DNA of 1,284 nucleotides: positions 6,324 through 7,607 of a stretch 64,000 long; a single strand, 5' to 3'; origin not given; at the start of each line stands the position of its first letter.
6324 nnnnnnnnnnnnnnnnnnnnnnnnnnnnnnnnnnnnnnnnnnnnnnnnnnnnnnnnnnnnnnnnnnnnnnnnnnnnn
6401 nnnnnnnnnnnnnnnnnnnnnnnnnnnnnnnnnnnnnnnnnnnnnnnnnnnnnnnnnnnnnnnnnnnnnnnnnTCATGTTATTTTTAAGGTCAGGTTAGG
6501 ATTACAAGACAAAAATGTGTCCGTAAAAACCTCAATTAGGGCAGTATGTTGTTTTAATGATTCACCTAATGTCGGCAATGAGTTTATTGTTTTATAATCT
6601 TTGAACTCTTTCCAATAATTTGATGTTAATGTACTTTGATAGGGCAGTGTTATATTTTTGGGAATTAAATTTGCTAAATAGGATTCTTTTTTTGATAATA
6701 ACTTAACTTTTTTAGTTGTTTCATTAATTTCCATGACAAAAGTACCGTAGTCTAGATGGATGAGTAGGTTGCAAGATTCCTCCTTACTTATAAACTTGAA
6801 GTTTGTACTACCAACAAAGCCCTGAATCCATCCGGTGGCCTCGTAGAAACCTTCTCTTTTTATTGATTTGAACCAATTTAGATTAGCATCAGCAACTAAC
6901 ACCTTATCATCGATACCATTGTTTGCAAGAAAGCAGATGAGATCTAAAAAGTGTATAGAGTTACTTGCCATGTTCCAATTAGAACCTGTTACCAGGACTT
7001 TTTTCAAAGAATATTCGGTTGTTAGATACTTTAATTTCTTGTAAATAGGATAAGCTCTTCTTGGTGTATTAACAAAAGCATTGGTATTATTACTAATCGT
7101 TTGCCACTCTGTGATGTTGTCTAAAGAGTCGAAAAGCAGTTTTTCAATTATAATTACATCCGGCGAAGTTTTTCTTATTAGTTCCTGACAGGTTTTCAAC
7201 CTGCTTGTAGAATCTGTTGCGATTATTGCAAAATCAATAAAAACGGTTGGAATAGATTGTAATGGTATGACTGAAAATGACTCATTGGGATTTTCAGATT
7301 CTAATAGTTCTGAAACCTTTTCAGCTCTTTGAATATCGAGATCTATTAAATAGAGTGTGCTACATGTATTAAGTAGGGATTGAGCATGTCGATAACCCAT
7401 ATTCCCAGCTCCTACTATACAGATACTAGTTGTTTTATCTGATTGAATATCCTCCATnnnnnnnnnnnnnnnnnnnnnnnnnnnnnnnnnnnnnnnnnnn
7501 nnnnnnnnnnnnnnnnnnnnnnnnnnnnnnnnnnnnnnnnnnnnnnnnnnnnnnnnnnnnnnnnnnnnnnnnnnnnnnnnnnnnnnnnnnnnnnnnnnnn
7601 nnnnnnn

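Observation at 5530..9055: Quartet of tandem oxidoreductases (three Gfo/Idh/MocA paralogs plus an SDR) embedded in the nonulosonic-acid operon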

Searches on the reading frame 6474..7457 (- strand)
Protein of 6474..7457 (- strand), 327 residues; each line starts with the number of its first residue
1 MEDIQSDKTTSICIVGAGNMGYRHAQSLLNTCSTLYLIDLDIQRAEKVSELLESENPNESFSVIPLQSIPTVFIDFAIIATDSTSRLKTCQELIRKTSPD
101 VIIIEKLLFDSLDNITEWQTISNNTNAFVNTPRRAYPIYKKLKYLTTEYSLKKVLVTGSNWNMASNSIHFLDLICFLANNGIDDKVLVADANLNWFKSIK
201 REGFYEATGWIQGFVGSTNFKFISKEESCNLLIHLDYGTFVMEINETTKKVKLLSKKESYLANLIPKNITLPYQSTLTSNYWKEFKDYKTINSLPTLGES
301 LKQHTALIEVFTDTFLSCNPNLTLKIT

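Call 4: search_protein_families(library=pfam, proteins=[window:6474-7457:-], max_evalue=0.01)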
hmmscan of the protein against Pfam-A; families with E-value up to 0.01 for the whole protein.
window:6474-7457:- (327 aa): 3 families
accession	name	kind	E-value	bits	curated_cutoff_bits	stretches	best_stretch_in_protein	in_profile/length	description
PF01408.29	GFO_IDH_MocA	-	0.00024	22.2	24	1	12-123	3-110/120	Oxidoreductase family, NAD-binding Rossmann fold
PF01488.26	Shikimate_DH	-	0.00038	21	24.3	1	8-93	11-95/138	Shikimate / quinate 5-dehydrogenase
PF02254.24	TrkA_N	-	0.0022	18.7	23.8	1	12-51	1-40/116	TrkA-N domain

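Call 5: search_protein_families(library=ncbifam, proteins=[window:6474-7457:-], max_evalue=0.01)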
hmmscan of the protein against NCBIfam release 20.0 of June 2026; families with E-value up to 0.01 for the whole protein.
window:6474-7457:- (327 aa): 6 families
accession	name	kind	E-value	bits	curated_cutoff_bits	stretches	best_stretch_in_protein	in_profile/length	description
NF007039.0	PRK09496.3-2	equivalog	0.00035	19.5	293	1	12-52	3-271/446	Trk system potassium transporter TrkA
TIGR04380.1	myo_inos_iolG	equivalog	0.0053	15.7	355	1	10-142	2-133/330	inositol 2-dehydrogenase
NF007034.0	PRK09496.2-1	subfamily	0.0064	15.4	344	1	6-53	224-271/445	Trk system potassium transporter TrkA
NF007041.0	PRK09496.3-4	equivalog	0.0064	15.3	386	0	11-52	229-270/450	Trk system potassium transporter TrkA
NF043037.1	ThreonDh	equivalog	0.0085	15.5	350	0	9-50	2-43/297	L-threonate dehydrogenase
NF007043.0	PRK09496.3-6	equivalog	0.0086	14.9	384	0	7-52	229-274/445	Trk system potassium transporter TrkA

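Call 14: find_homologous_proteins(query=window:6474-7457:-)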
Query window:6474-7457:- (327 aa): 12 proteins with E <= 0.001 among 1795 candidates.
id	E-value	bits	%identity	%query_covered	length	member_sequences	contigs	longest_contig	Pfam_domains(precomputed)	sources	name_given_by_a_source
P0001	9.9e-203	690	95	100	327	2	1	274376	-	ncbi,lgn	-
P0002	1.2e-126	441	61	100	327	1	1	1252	-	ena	-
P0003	5.4e-28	116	32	93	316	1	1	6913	PF01408.29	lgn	-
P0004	1.5e-25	108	30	93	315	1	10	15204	PF01408.29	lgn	-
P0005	2.2e-21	95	29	93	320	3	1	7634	-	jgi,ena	-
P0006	1.1e-19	89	28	92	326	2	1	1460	PF01408.29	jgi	-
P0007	3.3e-19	88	32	92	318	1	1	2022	PF01408.29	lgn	-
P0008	2.4e-18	85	30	92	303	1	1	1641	-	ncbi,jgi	jgi:hypothetical protein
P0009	1.1e-17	83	29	92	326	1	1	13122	PF01408.29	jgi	jgi:predicted dehydrogenase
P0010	1.6e-17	82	34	61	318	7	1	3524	PF02558.23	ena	-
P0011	2.3e-17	82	27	92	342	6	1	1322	PF01408.29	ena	-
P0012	6.5e-14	70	36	53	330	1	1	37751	PF01408.29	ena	-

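Call 16: find_encoding_contigs(protein=P0001, flank=10000, max_places=3)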
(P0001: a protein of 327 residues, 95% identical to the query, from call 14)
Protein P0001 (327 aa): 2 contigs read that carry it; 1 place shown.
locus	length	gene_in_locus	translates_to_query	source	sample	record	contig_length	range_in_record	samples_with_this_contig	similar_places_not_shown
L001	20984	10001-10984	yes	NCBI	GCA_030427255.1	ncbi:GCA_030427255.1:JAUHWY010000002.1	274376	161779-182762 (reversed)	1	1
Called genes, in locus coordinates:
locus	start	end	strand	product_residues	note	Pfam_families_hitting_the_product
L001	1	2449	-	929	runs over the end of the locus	PF06580:His_kinase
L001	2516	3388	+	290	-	PF01973:MptE-like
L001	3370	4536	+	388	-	PF01041:DegT_DnrJ_EryC1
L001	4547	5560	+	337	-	PF03102:NeuB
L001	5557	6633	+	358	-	PF02350:Epimerase_2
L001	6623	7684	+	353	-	PF00483:NTP_transferase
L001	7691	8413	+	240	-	PF02348:CTP_transf_3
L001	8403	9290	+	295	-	PF01408:GFO_IDH_MocA (weak), PF22725:GFO_IDH_MocA_C3, PF02894:GFO_IDH_MocA_C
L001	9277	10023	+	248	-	PF00106:adh_short, PF01370:Epimerase (weak), PF13561:adh_short_C2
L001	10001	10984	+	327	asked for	-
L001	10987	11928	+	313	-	PF01408:GFO_IDH_MocA (weak)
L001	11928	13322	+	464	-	PF03062:MBOAT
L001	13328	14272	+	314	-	-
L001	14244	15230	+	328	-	PF00106:adh_short (weak), PF01073:3Beta_HSD, PF01370:Epimerase, PF02719:Polysacc_synt_2, PF04321:RmlD_sub_bind (weak), PF07993:NAD_binding_4, PF13460:NAD_binding_10, PF16363:GDP_Man_Dehyd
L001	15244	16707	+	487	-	-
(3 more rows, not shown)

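Call 17: find_encoding_contigs(protein=P0004, flank=10000, max_places=3)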
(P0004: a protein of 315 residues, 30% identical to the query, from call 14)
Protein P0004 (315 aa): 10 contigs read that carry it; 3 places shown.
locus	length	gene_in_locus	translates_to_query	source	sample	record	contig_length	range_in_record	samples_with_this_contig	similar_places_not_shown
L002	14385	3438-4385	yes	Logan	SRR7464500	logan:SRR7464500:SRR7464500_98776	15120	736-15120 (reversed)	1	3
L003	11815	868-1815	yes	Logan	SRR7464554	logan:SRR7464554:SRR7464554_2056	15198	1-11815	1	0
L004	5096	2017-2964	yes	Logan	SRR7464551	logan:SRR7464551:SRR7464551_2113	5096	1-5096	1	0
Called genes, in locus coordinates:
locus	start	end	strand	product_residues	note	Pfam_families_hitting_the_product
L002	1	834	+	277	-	?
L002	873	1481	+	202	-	PF26154:DUF8042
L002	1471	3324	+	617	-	PF01973:MptE-like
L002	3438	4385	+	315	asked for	PF01408:GFO_IDH_MocA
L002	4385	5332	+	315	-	PF01408:GFO_IDH_MocA (weak)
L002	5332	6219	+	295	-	PF00657:Lipase_GDSL (weak), PF13472:Lipase_GDSL_2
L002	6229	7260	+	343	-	PF05368:NmrA, PF00106:adh_short, PF01073:3Beta_HSD, PF01370:Epimerase, PF02719:Polysacc_synt_2, PF04321:RmlD_sub_bind, PF07993:NAD_binding_4, PF13460:NAD_binding_10, +1 more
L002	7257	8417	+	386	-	PF01041:DegT_DnrJ_EryC1, PF00155:Aminotran_1_2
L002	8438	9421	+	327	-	PF13527:Acetyltransf_9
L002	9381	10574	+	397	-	PF02350:Epimerase_2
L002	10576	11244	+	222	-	PF02585:PIG-L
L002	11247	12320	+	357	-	PF03102:NeuB, PF08666:SAF (weak)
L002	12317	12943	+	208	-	PF17836:PglD_N, PF25087:GMPPB_C (faint), PF00132:Hexapep (weak), PF25084:LbH_EIF2B (faint), PF00132:Hexapep (weak)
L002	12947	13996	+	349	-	PF00571:CBS (faint), PF00483:NTP_transferase, PF12804:NTP_transf_3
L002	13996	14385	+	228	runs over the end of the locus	PF02348:CTP_transf_3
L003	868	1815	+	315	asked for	PF01408:GFO_IDH_MocA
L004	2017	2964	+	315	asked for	PF01408:GFO_IDH_MocA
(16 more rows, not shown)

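Call 19: find_encoding_contigs(protein=P0012, flank=10000, max_places=2)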
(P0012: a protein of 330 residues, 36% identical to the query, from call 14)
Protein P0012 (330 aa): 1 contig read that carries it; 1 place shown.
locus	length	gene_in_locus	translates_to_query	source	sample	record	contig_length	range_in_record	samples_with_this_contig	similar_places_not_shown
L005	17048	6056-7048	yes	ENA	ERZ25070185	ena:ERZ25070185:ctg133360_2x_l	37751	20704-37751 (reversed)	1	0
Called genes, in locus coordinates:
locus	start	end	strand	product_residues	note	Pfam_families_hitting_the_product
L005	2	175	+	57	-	?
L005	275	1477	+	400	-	-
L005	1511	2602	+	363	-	PF04055:Radical_SAM, PF13186:SPASM (weak)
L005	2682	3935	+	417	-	-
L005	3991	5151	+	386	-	PF02350:Epimerase_2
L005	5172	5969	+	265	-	PF00106:adh_short, PF01370:Epimerase, PF13561:adh_short_C2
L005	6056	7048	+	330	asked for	PF01408:GFO_IDH_MocA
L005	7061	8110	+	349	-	-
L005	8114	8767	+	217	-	PF02348:CTP_transf_3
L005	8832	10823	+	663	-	-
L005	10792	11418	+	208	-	PF00132:Hexapep, PF14602:Hexapep_2 (weak)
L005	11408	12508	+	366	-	PF00587:tRNA-synt_2b (weak)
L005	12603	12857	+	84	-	-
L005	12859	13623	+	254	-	PF03328:HpcH_HpaI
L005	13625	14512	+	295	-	PF01073:3Beta_HSD, PF01370:Epimerase, PF02719:Polysacc_synt_2, PF04321:RmlD_sub_bind (weak), PF13460:NAD_binding_10, PF16363:GDP_Man_Dehyd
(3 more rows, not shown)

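Call 56: predict_structure(alignment_id=A2)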
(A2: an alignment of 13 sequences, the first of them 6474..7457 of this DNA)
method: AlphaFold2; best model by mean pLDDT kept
length: 327 residues; sequences in the alignment: 13
mean_pLDDT: 87.3   pTM: 0.85
mean pLDDT of the five models: 87.3, 87.3, 86.5, 84.8, 84.6
residues with pLDDT >= 90: 181; 70-90: 122; 50-70: 18; < 50: 6
segments of 3 or more residues with pLDDT < 50: 1-6
pLDDT, mean of each block of 10 residues (from residue 1): 52 94 90 93 95 80 93 95 87 95 87 89 94 81 84 93 90 83 71 91 91 93 93 92 91 75 82 79 92 91 90 92 82
secondary structure, 60 per line:
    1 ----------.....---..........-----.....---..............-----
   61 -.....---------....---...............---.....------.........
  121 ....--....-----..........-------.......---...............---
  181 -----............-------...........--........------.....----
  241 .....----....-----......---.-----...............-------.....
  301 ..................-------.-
elements in order: E11-15 H19-28 E34-38 H42-55 E62-66 E76-79 H83-97 E101-105 H112-124 E127-130 H136-145 E153-159 H163-177 E186-197 E205-215 E218-225 E232-236 E241-245 E250-253 H259-264 H274-288 H297-318

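Call 59: fold_search(model_id=the predicted structure, library=pdb)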
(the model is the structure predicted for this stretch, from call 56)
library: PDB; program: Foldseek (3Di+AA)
matches with E <= 10: 1900; with E <= 0.001: 338
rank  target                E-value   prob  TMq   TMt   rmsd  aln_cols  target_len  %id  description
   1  3v5n_B                1.7e-12  1.00  0.62  0.58   6.9       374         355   11  The crystal structure of oxidoreductase from Sinorhizobium meliloti (released 2012-01-04)
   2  3v5n_D                1.8e-12  1.00  0.61  0.57   7.4       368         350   11  The crystal structure of oxidoreductase from Sinorhizobium meliloti (released 2012-01-04)
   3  6jw7_A                6.3e-12  1.00  0.61  0.58   8.1       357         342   13  The crystal structure of KanD2 in complex with NADH and 3"-deamino-3"-hydroxykanamycin A (released 2020-04-15)
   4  3uuw_B                9.0e-12  1.00  0.62  0.66   5.2       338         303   13  1.63 Angstrom Resolution Crystal Structure of Dehydrogenase (MviM) from Clostridium difficile. (released 2011-12-21)
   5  5yap_B                1.6e-11  1.00  0.62  0.56   6.7       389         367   10  Crystal structure of scyllo-inositol dehydrogenase with L-glucose dehydrogenase activity complexed with L-glucono-1,5- (released 2018-05-23)
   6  3uuw_A                1.6e-11  1.00  0.60  0.64   5.4       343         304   12  1.63 Angstrom Resolution Crystal Structure of Dehydrogenase (MviM) from Clostridium difficile. (released 2011-12-21)
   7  9m37_A                1.9e-11  1.00  0.60  0.59   6.8       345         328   14  Crystal structure of the DgpA2 protein from P581a bound to homoorientin (released 2026-03-04)
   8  3bts_A                2.7e-11  1.00  0.68  0.59   5.4       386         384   13  Crystal structure of a ternary complex of the transcriptional repressor Gal80p (Gal80S0 [G301R]) and the acidic activa (released 2008-03-04)
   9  3v5n_A                2.8e-11  1.00  0.62  0.57   6.5       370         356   12  The crystal structure of oxidoreductase from Sinorhizobium meliloti (released 2012-01-04)
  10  9m37_B                3.2e-11  1.00  0.55  0.55   8.3       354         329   15  Crystal structure of the DgpA2 protein from P581a bound to homoorientin (released 2026-03-04)
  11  9azo_A                3.6e-11  1.00  0.58  0.60   6.1       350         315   12  Crystal structure of CHMS Dehydrogenase PmdC from Comamonas testosteroni bound to cofactor NADP (released 2024-09-18)
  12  1tlt_A                3.8e-11  1.00  0.63  0.67   5.0       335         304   13  Crystal Structure of a Putative Oxidoreductase (VIRULENCE FACTOR mviM HOMOLOG) (released 2004-06-22)
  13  4l9r                  4.3e-11  1.00  0.58  0.56   8.5       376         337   12  Crystal Structure of apo A12K/D35S mutant myo-inositol dehydrogenase from Bacillus subtilis (released 2013-09-04)
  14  5uhw_A                4.6e-11  1.00  0.64  0.62   5.5       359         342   13  Crystal Structure of an Oxidoreductase from Agrobacterium radiobacter in Complex with NAD+ and Magnesium (released 2017-01-25)
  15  1tlt_B                5.8e-11  1.00  0.58  0.62   5.7       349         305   13  Crystal Structure of a Putative Oxidoreductase (VIRULENCE FACTOR mviM HOMOLOG) (released 2004-06-22)
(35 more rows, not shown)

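Call 60: search_protein_representatives(protein=window:6474-7457:-)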
Query: 327 residues. Proteins with E-value up to 0.001 (for the whole library): 2514; up to 1e-10: 1749; up to 1e-30: 5. The best 150 are listed.
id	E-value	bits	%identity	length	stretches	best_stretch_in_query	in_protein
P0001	3.1e-203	690.3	95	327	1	1-327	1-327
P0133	4.6e-37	144.6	36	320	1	12-311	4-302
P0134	1.0e-31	127.0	32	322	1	11-319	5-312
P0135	3.2e-31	125.4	32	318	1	6-309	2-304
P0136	8.4e-31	124.0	34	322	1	11-309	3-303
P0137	2.0e-30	122.8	35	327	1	7-311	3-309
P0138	3.3e-30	122.1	34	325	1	11-312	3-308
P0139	5.9e-30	121.2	33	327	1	11-280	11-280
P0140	1.5e-29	119.8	34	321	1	11-308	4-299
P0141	1.6e-29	119.8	35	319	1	12-312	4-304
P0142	1.8e-29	119.7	32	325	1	11-316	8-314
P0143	5.4e-29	118.1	35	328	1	11-319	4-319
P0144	1.2e-28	116.9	34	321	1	11-307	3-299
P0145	1.7e-28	116.4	34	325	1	11-320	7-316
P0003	1.7e-28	116.4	34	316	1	11-315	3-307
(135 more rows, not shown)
